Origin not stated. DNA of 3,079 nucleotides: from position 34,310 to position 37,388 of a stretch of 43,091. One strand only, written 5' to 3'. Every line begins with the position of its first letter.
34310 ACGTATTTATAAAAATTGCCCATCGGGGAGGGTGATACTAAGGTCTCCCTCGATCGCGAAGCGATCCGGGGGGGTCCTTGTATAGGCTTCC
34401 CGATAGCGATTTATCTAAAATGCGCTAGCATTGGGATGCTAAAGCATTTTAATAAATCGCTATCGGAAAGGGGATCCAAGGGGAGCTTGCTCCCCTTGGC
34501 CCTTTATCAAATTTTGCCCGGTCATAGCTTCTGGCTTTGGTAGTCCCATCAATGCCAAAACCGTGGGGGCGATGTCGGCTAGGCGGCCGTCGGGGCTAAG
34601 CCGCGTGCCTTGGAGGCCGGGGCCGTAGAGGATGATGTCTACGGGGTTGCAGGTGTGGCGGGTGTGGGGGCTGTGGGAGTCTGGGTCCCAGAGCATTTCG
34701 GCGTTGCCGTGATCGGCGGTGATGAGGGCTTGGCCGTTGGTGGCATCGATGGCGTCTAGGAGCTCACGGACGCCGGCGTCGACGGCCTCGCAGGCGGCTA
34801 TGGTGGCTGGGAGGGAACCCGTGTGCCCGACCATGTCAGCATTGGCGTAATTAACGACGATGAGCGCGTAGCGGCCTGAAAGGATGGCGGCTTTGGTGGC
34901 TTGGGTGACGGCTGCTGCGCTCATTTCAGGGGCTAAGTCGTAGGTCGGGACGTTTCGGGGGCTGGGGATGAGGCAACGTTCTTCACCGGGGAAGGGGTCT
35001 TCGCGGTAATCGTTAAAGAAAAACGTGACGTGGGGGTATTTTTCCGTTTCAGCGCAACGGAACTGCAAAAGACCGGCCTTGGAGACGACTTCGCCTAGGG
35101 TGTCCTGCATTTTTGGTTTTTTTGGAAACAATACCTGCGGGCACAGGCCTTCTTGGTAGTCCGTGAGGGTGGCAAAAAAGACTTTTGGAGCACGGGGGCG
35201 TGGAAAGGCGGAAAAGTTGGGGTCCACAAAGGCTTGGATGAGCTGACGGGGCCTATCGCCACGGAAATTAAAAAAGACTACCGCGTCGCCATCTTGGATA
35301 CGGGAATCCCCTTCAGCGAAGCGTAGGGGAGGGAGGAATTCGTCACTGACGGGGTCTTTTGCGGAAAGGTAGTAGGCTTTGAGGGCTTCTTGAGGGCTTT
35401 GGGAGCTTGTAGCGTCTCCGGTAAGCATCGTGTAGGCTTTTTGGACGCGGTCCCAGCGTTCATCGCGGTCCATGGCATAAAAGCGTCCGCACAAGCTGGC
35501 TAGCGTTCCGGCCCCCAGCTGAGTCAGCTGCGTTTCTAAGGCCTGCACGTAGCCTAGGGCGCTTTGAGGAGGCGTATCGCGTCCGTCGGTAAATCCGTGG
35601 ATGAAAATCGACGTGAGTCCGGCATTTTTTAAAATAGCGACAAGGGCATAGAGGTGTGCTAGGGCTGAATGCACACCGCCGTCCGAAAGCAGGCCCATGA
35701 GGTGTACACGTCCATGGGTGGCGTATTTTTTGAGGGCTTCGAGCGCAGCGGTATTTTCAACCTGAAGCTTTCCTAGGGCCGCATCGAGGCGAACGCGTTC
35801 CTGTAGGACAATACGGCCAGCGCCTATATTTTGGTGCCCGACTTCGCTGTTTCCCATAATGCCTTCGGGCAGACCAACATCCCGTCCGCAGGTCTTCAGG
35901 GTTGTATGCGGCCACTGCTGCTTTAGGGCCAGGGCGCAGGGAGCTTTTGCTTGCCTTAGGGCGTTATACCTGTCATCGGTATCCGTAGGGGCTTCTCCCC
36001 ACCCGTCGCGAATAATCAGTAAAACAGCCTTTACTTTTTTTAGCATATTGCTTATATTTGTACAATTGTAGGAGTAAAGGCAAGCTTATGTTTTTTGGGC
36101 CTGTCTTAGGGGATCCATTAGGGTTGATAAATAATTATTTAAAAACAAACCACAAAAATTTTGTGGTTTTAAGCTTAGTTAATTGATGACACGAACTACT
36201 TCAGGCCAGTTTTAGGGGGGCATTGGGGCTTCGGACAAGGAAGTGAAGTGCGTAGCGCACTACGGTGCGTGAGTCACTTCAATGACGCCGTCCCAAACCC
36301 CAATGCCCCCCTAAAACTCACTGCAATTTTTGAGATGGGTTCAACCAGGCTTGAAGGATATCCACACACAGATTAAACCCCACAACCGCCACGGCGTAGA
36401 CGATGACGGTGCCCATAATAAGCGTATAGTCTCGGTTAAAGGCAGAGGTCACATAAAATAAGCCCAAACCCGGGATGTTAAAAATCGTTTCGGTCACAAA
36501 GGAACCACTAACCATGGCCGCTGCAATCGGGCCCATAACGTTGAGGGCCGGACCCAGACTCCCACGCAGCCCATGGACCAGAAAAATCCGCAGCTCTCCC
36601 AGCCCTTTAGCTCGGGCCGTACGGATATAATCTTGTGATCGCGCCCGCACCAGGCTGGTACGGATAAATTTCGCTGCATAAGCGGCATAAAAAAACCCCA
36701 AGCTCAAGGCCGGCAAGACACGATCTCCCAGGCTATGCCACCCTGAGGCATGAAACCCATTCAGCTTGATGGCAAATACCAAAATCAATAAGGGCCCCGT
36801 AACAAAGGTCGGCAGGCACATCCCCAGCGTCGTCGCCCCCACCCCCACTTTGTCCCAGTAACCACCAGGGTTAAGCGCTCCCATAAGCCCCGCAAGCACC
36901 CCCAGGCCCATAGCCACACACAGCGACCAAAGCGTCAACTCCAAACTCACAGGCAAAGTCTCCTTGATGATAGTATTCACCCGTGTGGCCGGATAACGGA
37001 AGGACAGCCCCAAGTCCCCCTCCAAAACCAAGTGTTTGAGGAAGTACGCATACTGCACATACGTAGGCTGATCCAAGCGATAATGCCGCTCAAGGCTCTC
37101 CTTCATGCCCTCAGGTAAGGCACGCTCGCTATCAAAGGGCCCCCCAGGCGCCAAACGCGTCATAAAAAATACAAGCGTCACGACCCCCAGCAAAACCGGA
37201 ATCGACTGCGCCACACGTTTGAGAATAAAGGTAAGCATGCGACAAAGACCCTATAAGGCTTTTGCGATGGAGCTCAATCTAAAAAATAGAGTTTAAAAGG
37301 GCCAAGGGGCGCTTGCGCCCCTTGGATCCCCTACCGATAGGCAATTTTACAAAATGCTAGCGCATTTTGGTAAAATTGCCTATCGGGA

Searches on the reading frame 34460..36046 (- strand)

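Call 10: search_protein_families(library=pfam, proteins=[window:34460-36046:-])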
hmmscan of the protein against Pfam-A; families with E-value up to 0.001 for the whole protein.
window:34460-36046:- (528 aa): 3 families
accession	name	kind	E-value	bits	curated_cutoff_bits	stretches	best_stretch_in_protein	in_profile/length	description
PF01676.23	Metalloenzyme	-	2.4e-73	247.2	24.3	1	7-503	2-251/252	Metalloenzyme superfamily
PF06415.18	iPGM_N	-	4.9e-69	232.6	27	1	97-299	12-217/217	BPG-independent PGAM N-terminus (iPGM_N)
PF01663.27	Phosphodiest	-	0.0002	21.5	23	1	380-451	149-224/342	Type I phosphodiesterase / nucleotide pyrophosphatase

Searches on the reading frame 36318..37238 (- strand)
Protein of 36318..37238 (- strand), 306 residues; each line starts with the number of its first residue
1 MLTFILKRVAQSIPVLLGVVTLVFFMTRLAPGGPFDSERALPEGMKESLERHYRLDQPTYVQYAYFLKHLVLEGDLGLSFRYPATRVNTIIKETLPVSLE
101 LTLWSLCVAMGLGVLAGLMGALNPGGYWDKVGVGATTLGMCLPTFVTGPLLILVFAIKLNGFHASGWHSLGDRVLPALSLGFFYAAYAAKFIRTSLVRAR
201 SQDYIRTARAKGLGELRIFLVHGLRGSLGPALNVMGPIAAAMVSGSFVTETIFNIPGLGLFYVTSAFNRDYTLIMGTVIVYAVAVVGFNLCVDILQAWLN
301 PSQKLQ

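Call 10: search_protein_families(library=pfam, proteins=[window:36318-37238:-])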
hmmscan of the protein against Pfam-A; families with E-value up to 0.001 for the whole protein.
window:36318-37238:- (306 aa): 2 families
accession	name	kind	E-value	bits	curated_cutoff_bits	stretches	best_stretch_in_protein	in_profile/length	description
PF00528.27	BPD_transp_1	-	1.4e-34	119.8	26.4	1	113-302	1-181/184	Binding-protein-dependent transport system inner membrane component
PF19300.4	BPD_transp_1_N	-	0.00021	21.9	23.8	1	1-76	1-78/114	Binding-prot-dependent transport system membrane comp, N-term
